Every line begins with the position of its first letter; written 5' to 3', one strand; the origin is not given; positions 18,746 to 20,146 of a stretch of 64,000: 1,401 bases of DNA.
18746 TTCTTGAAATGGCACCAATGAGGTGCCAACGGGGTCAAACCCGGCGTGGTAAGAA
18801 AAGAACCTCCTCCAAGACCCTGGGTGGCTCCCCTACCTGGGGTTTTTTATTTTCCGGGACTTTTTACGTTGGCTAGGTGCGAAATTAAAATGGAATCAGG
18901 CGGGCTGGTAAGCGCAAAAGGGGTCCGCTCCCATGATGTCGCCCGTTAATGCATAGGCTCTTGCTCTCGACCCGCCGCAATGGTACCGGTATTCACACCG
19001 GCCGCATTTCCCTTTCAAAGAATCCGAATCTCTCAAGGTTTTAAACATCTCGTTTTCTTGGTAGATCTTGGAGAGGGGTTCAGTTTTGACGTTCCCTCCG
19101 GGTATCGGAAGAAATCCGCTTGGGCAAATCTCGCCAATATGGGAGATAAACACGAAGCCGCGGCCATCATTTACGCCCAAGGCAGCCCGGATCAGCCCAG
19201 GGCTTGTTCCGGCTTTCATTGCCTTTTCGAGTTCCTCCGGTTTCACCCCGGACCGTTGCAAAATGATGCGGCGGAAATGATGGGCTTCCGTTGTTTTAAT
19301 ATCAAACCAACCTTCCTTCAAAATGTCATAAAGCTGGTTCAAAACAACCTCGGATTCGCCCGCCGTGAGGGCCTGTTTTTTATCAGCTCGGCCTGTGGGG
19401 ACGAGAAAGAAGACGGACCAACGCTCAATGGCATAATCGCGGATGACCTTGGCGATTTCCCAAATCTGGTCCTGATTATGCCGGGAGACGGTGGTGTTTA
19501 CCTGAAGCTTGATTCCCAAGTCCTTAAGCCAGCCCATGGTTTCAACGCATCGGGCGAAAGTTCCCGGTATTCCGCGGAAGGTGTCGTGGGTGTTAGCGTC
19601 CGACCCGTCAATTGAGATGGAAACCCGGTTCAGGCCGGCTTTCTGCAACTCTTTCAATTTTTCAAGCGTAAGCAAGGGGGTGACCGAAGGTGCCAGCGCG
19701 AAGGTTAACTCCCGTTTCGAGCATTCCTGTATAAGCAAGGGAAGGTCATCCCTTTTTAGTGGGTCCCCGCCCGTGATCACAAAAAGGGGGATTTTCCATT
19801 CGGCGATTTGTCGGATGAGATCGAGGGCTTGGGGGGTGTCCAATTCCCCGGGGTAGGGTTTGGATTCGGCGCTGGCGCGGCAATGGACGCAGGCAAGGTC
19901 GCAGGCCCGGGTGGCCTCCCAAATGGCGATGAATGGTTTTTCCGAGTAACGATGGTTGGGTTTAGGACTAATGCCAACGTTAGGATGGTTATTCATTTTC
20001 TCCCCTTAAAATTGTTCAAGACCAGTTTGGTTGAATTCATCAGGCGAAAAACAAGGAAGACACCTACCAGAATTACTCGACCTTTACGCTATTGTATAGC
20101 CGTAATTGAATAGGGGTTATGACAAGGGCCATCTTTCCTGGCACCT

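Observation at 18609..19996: Orphan radical SAM/SPASM enzyme with no obvious precursor gene; adjacent structured element and cryptic small basic ORF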

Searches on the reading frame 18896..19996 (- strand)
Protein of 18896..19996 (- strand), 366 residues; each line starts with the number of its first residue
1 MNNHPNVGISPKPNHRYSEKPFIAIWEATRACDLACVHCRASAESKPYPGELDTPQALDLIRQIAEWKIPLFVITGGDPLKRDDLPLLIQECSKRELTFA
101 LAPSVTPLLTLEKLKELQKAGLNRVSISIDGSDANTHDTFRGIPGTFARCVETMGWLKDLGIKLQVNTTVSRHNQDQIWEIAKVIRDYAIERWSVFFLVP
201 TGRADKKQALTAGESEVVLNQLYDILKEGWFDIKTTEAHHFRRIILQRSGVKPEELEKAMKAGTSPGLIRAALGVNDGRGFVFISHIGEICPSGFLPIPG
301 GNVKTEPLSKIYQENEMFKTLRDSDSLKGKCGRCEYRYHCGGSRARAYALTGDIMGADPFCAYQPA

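Call 6: search_protein_families(library=ncbifam, proteins=[window:18896-19996:-], max_evalue=0.001)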
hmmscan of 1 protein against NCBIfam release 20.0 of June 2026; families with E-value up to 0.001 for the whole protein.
window:18896-19996:- (366 aa): 48 families (the best 25 are shown)
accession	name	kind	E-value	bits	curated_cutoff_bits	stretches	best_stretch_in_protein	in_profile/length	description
TIGR04053.2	TIGR04053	equivalog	5e-134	447.2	395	1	16-365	2-366/366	TIGR04053 family radical SAM/SPASM domain-containing protein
TIGR04545.1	rSAM_ahbD_hemeb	equivalog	1.5e-100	336.9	500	1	25-365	3-339/339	heme b synthase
TIGR04055.1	rSAM_NirJ2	equivalog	7e-62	209.8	500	1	25-364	3-325/326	putative heme d1 biosynthesis radical SAM protein NirJ2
TIGR04546.1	rSAM_ahbC_deAc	equivalog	2.1e-47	161.8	650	1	20-362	37-384/390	12,18-didecarboxysiroheme deacetylase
TIGR04051.1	rSAM_NirJ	equivalog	4.4e-47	160.8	515.45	1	23-362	3-347/354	heme d1 biosynthesis radical SAM protein NirJ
TIGR04054.1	rSAM_NirJ1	equivalog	1.1e-46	159.2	650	1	22-362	36-381/387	putative heme d1 biosynthesis radical SAM protein NirJ1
TIGR04347.1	pseudo_SAM_Halo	equivalog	2.3e-45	155.5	525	2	20-224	37-240/390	TIGR04347 family pseudo-SAM/SPASM protein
NF050035.1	rSAM_WgK_link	exception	5.1e-36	124.4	650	2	16-231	3-218/367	radical SAM/SPASM peptide maturase WgkB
TIGR02109.1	PQQ_syn_pqqE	equivalog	2.9e-34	118.6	381.35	2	20-191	5-175/358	pyrroloquinoline quinone biosynthesis protein PqqE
TIGR04303.1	GeoRSP_rSAM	equivalog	3.6e-34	118.8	400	2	21-192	4-171/325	GeoRSP system radical SAM/SPASM protein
TIGR04103.1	rSAM_nif11_3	equivalog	2.4e-33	115.3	725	1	23-363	6-344/412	nif11-class peptide radical SAM maturase 3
TIGR03913.1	rad_SAM_trio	equivalog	7e-32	110.4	591.75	2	21-210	18-204/477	GDL motif peptide-associated radical SAM/SPASM maturase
NF045574.1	sacti_mat_StsB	exception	7.4e-32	110.8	625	1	13-205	86-276/466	StsB family radical SAM/SPASM domain sactipeptide maturase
TIGR04340.1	rSAM_ACGX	hypoth_equivalog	9.8e-30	103.9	400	1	25-361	6-337/341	radical SAM/SPASM domain protein, ACGX system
TIGR04133.1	rSAM_w_lipo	hypoth_equivalog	1.5e-29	103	425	1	24-229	26-235/350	TIGR04133 family radical SAM/SPASM protein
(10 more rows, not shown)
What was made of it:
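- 18896..19996 (-): Radical SAM enzyme of family TIGR04053 (AhbD-like), 366 aa. Probably an oxygen-independent coproheme decarboxylase (heme b synthase). TIGR04053 scores 447 bits against a cut-off of 395, and AhbD model TIGR04545 scores 337 bits over its full length (call 6).
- On TIGR04053 radical SAM/SPASM family: 447.2 bits; residues 16-365 align to model positions 2-366 of 366 (call 6).
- On AhbD heme b synthase: 336.9 bits (call 6).
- AhbD is the second-best model, at 337 bits over its full length (call 6). It scores below the AhbD cut-off (call 6). Several RiPP maturase models give partial hits at 100-125 bits (call 6). All RiPP models score far below their cut-offs (call 6).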

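Call 7: search_protein_families(library=pfam, proteins=[window:18896-19996:-], max_evalue=0.01)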
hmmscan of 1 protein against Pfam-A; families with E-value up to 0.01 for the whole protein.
window:18896-19996:- (366 aa): 3 families
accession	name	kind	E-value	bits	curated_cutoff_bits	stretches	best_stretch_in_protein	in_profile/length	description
PF04055.27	Radical_SAM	-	7.4e-23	82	29.5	1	28-183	3-164/166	Radical SAM superfamily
PF13353.11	Fer4_12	-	0.0013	19.5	22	1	30-132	13-116/137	4Fe-4S single cluster domain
PF13186.11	SPASM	-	0.003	18.3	21.5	1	279-335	5-67/67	Iron-sulfur cluster-binding domain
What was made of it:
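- On SPASM-type RiPP maturase: Pfam finds only Radical_SAM, weak Fer4_12 and weak SPASM (call 7).
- Checked: Pfam gives Radical_SAM at 82 bits and a weak SPASM hit at 18 bits, below the gathering score (call 7).
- There is a weak SPASM-domain hit (call 7). No PqqD/RRE domain was found (call 7).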

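Call 12: find_homologous_proteins(query=window:18896-19993:-, max_evalue=1e-20)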
Query window:18896-19993:- (365 aa): 8000 proteins with E <= 1e-20 among 8000 candidates; the best 120 are listed.
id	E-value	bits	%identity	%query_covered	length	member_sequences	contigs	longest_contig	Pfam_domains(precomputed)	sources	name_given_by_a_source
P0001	5.9e-251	850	100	100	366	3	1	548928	PF04055.28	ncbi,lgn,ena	-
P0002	9.5e-220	747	87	99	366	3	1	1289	PF04055.28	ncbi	-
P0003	1.8e-216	736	87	98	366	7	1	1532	PF04055.28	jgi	jgi:radical SAM protein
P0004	3.7e-208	709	82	98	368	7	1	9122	PF04055.28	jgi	jgi:AdoMet-dependent heme synthase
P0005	2.9e-206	703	82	99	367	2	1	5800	PF04055.28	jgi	jgi:AdoMet-dependent heme synthase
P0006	3.0e-197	673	78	98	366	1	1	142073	PF04055.28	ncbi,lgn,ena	-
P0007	1.5e-195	668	78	97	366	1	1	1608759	PF04055.28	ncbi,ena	-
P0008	7.7e-174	596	70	97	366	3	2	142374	PF13186.12,PF04055.28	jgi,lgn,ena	jgi:radical SAM protein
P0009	1.7e-172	592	68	98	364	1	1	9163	PF04055.28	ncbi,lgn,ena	-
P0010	1.9e-172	592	69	97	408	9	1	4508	PF04055.28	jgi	-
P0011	1.4e-171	589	68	98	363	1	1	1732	PF13186.12,PF04055.28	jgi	jgi:radical SAM protein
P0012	1.9e-171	588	69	97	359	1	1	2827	PF04055.28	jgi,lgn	jgi:radical SAM protein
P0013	2.6e-171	588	68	98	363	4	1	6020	PF04055.28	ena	-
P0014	3.6e-171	587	67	100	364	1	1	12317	PF04055.28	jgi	jgi:AdoMet-dependent heme synthase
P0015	2.6e-170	585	69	98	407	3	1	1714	PF04055.28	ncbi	-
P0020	2.9e-168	578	68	97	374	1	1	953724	PF13186.12,PF04055.28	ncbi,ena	-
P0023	4.9e-167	574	67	97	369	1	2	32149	PF04055.28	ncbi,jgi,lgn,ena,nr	ncbi:MAG TPA: TIGR04053 family radical SAM/SPASM domain-containing protein [bacterium]|jgi:radical S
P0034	1.1e-163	563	66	97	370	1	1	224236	PF13186.12,PF04055.28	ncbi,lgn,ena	-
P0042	3.0e-159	548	63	100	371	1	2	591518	PF04055.28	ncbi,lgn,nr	ncbi:MAG TPA: TIGR04053 family radical SAM/SPASM domain-containing protein [bacterium]|nr:TIGR04053 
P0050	3.6e-153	528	66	92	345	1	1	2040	PF04055.28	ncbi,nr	ncbi:MAG TPA: TIGR04053 family radical SAM/SPASM domain-containing protein, partial [bacterium]|nr:T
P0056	1.4e-139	483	61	94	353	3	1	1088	PF04055.28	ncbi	ncbi:MAG TPA: TIGR04053 family radical SAM/SPASM domain-containing protein, partial [bacterium]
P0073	4.4e-112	393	52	96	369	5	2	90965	PF04055.28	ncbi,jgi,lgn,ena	-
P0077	7.0e-112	392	51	96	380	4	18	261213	PF13186.12,PF04055.28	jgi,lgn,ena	-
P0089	1.9e-111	391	49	96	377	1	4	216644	PF04055.28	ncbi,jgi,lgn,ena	-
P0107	4.3e-111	390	50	96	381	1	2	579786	PF04055.28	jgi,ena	-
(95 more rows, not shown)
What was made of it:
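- JGI names close homologs 'AdoMet-dependent heme synthase' (call 12).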

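Call 13: find_related_loci(query=window:18896-19993:-, collection=genome_contigs, flank=6000)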
Query window:18896-19993:- (365 aa) in genome_contigs; peptide patterns used: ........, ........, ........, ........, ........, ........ (x = any residue, [..] = any of these).
179 stretches matched a pattern; 19 encode a relative of the query (tblastn E <= 1e-3); 19 distinct loci.
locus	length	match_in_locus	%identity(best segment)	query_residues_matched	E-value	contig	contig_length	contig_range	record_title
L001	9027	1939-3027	82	2-364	0e+0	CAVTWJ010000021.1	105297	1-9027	MAG: candidate division FCPU426 bacterium isolate MFD09286.bin.2.88 genome assembly, contig: contig_87418, whole genome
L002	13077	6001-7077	81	7-365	0e+0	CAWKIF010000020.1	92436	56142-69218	MAG: candidate division FCPU426 bacterium isolate MFD04780.bin.2.20 genome assembly, contig: contig_119860, whole genome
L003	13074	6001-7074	78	7-364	0e+0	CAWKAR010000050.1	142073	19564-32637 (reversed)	MAG: candidate division FCPU426 bacterium isolate MFD03726.bin.1.149 genome assembly, contig: contig_43454, whole genome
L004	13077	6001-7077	49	12-364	2e-116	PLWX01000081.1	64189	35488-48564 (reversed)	MAG: Acidobacteriaceae bacterium isolate palsa_359 73.20120700_P3D.64_contig_27941, whole genome shotgun sequence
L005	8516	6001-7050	50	16-364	3e-115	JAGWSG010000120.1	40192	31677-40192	MAG: Acidobacteriota bacterium isolate REEB344 k141_2012583, whole genome shotgun sequence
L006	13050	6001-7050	50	16-364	4e-115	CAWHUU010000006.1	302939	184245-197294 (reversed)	MAG: uncultured Acidobacteriaceae bacterium isolate MFD02416.bin.2.177 genome assembly, contig: contig_24581, whole geno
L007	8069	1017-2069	50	16-365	2e-113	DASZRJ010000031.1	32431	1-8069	MAG TPA_asm: Terracidiphilus sp. isolate SMAG_U6021 k141_137716, whole genome shotgun sequence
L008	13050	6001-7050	49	16-364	4e-112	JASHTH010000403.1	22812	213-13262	MAG: Acidobacteriaceae bacterium isolate JOPF148 JOPF_N01C_contig_113617, whole genome shotgun sequence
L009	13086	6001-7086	47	16-364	1e-110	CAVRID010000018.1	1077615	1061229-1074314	MAG: uncultured Acidobacteriaceae bacterium isolate MFD05705.bin.1.189 genome assembly, contig: contig_37754, whole geno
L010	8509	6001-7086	45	16-364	1e-108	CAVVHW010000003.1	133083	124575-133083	MAG: uncultured Acidobacteriaceae bacterium isolate MFD01633.bin.1.224 genome assembly, contig: contig_116748, whole gen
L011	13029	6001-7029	48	15-364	1e-99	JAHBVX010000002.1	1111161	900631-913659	MAG: Polyangiaceae bacterium isolate ACE_MYX3 MYX3_2, whole genome shotgun sequence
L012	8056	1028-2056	45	15-364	6e-99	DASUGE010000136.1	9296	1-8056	MAG TPA_asm: Polyangiaceae bacterium isolate SMAG_U1397 k141_307378, whole genome shotgun sequence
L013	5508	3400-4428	46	15-364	4e-98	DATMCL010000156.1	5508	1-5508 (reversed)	MAG TPA_asm: Polyangiaceae bacterium isolate SMAG_U13381 k141_543714, whole genome shotgun sequence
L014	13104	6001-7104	46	14-364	4e-95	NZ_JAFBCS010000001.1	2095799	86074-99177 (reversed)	Arcanobacterium pluranimalium strain DSM 13483 Ga0451112_01, whole genome shotgun sequence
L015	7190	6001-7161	42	3-364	2e-94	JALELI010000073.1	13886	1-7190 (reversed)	MAG: Arcanobacterium sp. isolate SUG109 k141_3492784, whole genome shotgun sequence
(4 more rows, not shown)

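Call 25: find_encoding_contigs(protein=P0001, flank=10000, max_places=3)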
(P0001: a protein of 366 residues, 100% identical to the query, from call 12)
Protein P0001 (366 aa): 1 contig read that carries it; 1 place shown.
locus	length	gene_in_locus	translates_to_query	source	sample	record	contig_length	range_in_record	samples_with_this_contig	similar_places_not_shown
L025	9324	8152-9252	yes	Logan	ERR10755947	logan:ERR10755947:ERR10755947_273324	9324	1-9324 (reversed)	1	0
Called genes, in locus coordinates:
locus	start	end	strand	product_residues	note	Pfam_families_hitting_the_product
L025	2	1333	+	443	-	?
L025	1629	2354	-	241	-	PF02535:Zip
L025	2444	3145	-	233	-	PF00156:Pribosyltran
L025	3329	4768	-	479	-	PF03060:NMO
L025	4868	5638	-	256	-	PF10006:DUF2249, PF01206:TusA (faint), PF10006:DUF2249 (weak)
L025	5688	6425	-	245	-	PF04405:ScdA_N, PF01814:Hemerythrin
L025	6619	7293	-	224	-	PF00849:PseudoU_synth_2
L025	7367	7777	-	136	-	PF01814:Hemerythrin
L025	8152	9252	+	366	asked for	PF04055:Radical_SAM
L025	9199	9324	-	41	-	?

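Call 26: find_encoding_contigs(protein=P0007, flank=8000, max_places=2)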
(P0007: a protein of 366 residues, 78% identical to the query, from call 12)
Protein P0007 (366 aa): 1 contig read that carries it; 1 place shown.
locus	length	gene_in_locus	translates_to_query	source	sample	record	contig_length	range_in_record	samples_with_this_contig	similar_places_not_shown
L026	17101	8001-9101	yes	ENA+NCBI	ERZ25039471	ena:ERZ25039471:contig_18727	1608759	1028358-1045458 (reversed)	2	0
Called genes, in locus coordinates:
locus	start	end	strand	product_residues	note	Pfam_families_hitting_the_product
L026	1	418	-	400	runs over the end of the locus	PF03916:NrfD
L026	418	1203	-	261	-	PF13237:Fer4_10 (faint), PF00037:Fer4 (weak), PF12797:Fer4_2 (weak), PF12838:Fer4_7 (weak), PF13247:Fer4_11, PF00037:Fer4 (weak), PF12797:Fer4_2 (weak), PF12837:Fer4_6 (weak), +5 more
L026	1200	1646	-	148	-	PF09699:Paired_CXXCH_1 (faint), PF14522:Cytochrome_C7 (faint), PF14537:Cytochrom_c3_2 (faint), PF13435:Cytochrome_C554 (weak)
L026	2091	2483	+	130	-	PF00034:Cytochrom_C, PF13442:Cytochrome_CBB3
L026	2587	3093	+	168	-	PF00355:Rieske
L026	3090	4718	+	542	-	PF00033:Cytochrome_B, PF14358:DUF4405 (weak), PF13631:Cytochrom_B_N_2, PF00032:Cytochrom_B_C, PF00034:Cytochrom_C, PF13442:Cytochrome_CBB3, PF00034:Cytochrom_C, PF13442:Cytochrome_CBB3, +1 more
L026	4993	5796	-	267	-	PF00902:TatC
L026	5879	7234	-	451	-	PF05140:ResB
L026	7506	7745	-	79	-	PF02416:TatA_B_E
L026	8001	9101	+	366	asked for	PF04055:Radical_SAM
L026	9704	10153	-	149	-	PF01638:HxlR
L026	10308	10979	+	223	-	PF04264:YceI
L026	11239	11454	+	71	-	-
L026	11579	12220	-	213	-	PF13174:TPR_6 (faint), PF13374:TPR_10 (faint), PF13424:TPR_12 (faint), PF13432:TPR_16 (weak), PF14559:TPR_19 (weak), PF00515:TPR_1 (weak), PF07719:TPR_2 (weak), PF13181:TPR_8 (weak), +2 more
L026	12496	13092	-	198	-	PF01625:PMSR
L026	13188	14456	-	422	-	PF07719:TPR_2 (weak), PF00515:TPR_1 (weak), PF13414:TPR_11, PF13432:TPR_16, PF14559:TPR_19, PF21033:RMD1-3 (weak), PF13431:TPR_17 (weak), PF00515:TPR_1 (weak), +8 more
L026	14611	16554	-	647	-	PF13431:TPR_17 (faint), PF13428:TPR_14 (faint), PF00515:TPR_1, PF07719:TPR_2, PF13181:TPR_8 (weak)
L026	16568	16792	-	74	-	-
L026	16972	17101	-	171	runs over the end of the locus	PF00731:AIRC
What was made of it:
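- On AhbD heme b synthase: L026 lies next to ResB and cytochrome bc genes (call 26).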

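Call 27: find_encoding_contigs(protein=P0020, flank=8000, max_places=2)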
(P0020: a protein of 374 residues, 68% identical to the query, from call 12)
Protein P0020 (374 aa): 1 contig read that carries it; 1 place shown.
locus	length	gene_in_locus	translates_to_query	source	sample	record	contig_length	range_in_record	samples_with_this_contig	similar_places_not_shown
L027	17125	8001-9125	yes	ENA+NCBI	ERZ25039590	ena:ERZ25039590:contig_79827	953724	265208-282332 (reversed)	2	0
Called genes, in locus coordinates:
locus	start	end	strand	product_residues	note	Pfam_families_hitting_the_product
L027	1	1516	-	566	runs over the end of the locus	PF02195:ParB_N (weak)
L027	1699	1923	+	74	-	PF19891:DUF6364 (weak), PF22180:RH3_dom (weak)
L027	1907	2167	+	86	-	PF05016:ParE_toxin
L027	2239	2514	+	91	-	PF12441:CopG_antitoxin (weak)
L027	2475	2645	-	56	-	-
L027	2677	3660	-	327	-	-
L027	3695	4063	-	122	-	-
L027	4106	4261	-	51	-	-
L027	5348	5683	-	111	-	-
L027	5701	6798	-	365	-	PF03060:NMO (weak)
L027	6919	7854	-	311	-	PF01545:Cation_efflux, PF16916:ZT_dimer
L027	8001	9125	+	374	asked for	PF04055:Radical_SAM, PF13186:SPASM (weak)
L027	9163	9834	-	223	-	PF00156:Pribosyltran, PF14681:UPRTase (weak)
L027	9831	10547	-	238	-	PF00156:Pribosyltran, PF15609:PRTase_2 (weak), PF14681:UPRTase (weak)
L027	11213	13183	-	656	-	PF02463:SMC_N (faint), PF00005:ABC_tran, PF13304:AAA_21 (faint), PF12704:MacB_PCD, PF02687:FtsX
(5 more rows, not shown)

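Call 28: find_encoding_contigs(protein=P0042, flank=8000, max_places=2)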
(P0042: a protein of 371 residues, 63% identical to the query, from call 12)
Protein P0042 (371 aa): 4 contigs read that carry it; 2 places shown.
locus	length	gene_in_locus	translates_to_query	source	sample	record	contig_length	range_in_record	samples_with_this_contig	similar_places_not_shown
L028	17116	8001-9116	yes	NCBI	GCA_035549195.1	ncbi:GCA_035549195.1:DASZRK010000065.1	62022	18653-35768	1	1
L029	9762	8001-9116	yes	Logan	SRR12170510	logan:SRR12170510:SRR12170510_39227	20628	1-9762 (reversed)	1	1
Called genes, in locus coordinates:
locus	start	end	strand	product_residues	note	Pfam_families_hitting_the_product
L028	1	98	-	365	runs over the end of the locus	PF07396:Porin_O_P (faint)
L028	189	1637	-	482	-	PF07690:MFS_1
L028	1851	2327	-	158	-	PF09655:Nitr_red_assoc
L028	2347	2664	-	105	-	PF00543:P-II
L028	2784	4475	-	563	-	PF03460:NIR_SIR_ferr, PF01077:NIR_SIR, PF03460:NIR_SIR_ferr, PF01077:NIR_SIR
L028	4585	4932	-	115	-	PF00543:P-II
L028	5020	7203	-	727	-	PF04879:Molybdop_Fe4S4, PF00384:Molybdopterin, PF01568:Molydop_binding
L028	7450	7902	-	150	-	PF01814:Hemerythrin (weak)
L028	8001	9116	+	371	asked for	PF04055:Radical_SAM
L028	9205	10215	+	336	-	PF00089:Trypsin, PF13365:Trypsin_2, PF00595:PDZ (weak), PF13180:PDZ_2, PF17820:PDZ_6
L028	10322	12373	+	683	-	PF14559:TPR_19, PF13371:TPR_9 (weak), PF23914:TPR_CcmH_CycH, PF00515:TPR_1 (weak), PF13414:TPR_11, PF13424:TPR_12, PF13432:TPR_16, PF14559:TPR_19, +13 more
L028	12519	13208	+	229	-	PF04542:Sigma70_r2, PF08281:Sigma70_r4_2, PF04545:Sigma70_r4 (weak)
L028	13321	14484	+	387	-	PF13490:zf-HC2, PF14343:PrcB_C (weak)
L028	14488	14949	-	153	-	PF00027:cNMP_binding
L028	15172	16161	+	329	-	-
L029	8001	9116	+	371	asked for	PF04055:Radical_SAM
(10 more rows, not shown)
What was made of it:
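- On SPASM-type RiPP maturase: The neighbours of the gene vary between loci (calls 25-28).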

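Call 51: find_encoding_contigs(protein=P0077, flank=6000, max_places=3)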
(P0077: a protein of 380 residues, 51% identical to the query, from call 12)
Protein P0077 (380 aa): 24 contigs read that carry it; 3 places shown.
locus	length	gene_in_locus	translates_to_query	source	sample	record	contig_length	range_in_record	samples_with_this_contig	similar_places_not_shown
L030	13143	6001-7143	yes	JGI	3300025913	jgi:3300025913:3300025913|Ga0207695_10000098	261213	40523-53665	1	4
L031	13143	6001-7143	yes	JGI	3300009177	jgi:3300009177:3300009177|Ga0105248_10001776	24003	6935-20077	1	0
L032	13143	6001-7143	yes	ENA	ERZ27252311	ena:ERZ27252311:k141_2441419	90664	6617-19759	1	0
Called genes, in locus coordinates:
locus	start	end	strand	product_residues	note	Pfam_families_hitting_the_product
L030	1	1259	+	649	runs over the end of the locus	PF00486:Trans_reg_C, PF13428:TPR_14 (faint)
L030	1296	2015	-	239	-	PF04405:ScdA_N, PF01814:Hemerythrin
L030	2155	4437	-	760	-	PF22085:NorB_cytochrome_c-like, PF00115:COX1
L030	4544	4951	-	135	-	-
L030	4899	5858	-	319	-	-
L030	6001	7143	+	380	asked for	PF13186:SPASM (faint), PF04055:Radical_SAM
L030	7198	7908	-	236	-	PF00072:Response_reg, PF00196:GerE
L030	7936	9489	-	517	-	PF13188:PAS_8 (faint), PF08447:PAS_3, PF14598:PAS_11 (faint), PF00989:PAS, PF08448:PAS_4, PF13426:PAS_9 (weak), PF07730:HisKA_3, PF02518:HATPase_c, +1 more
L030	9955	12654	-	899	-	PF10282:Lactonase (weak), PF04185:Phosphoesterase (faint)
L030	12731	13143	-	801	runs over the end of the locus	PF00933:Glyco_hydro_3, PF01915:Glyco_hydro_3_C, PF14310:Fn3-like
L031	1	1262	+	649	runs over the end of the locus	PF00486:Trans_reg_C, PF13428:TPR_14 (faint)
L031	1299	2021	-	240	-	PF04405:ScdA_N, PF01814:Hemerythrin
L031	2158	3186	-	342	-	PF00115:COX1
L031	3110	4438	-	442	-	PF22085:NorB_cytochrome_c-like, PF00115:COX1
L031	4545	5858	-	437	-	-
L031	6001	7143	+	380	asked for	PF13186:SPASM (faint), PF04055:Radical_SAM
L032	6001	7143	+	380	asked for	PF13186:SPASM (faint), PF04055:Radical_SAM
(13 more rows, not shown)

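Call 52: find_encoding_contigs(protein=P0089, flank=6000, max_places=2)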
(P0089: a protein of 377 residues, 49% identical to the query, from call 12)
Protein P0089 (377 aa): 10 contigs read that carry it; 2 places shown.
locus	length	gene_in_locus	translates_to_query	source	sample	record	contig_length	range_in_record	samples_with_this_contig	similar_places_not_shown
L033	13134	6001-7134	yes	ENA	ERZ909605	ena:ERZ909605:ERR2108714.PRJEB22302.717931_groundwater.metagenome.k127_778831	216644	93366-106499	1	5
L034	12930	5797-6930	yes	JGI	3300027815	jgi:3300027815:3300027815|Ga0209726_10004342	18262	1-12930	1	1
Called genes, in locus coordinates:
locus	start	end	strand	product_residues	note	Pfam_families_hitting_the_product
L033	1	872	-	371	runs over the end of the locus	PF04015:DUF362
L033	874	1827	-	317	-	PF02779:Transket_pyr, PF02780:Transketolase_C, PF22613:Transketolase_C_1 (weak)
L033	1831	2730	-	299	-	PF13292:DXP_synthase_N (weak), PF00456:Transketolase_N, PF00676:E1_dh (weak)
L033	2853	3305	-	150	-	PF02580:Tyr_Deacylase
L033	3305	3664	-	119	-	PF09723:Zn_ribbon_8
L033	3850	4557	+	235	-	PF00857:Isochorismatase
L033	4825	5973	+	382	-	PF04055:Radical_SAM, PF13353:Fer4_12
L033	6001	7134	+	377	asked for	PF04055:Radical_SAM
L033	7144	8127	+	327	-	PF13404:HTH_AsnC-type, PF22451:NirdL-like_HTH, PF17805:AsnC_trans_reg2, PF22451:NirdL-like_HTH, PF17805:AsnC_trans_reg2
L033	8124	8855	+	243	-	PF13241:NAD_binding_7, PF14824:Sirohm_synth_M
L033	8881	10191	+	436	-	PF05201:GlutR_N, PF03807:F420_oxidored (faint), PF01488:Shikimate_DH, PF00745:GlutR_dimer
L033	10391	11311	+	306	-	PF01379:Porphobil_deam, PF03900:Porphobil_deamC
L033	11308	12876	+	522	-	PF00590:TP_methylase, PF02602:HEM4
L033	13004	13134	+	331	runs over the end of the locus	PF00490:ALAD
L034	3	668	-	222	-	?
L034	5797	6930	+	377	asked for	PF04055:Radical_SAM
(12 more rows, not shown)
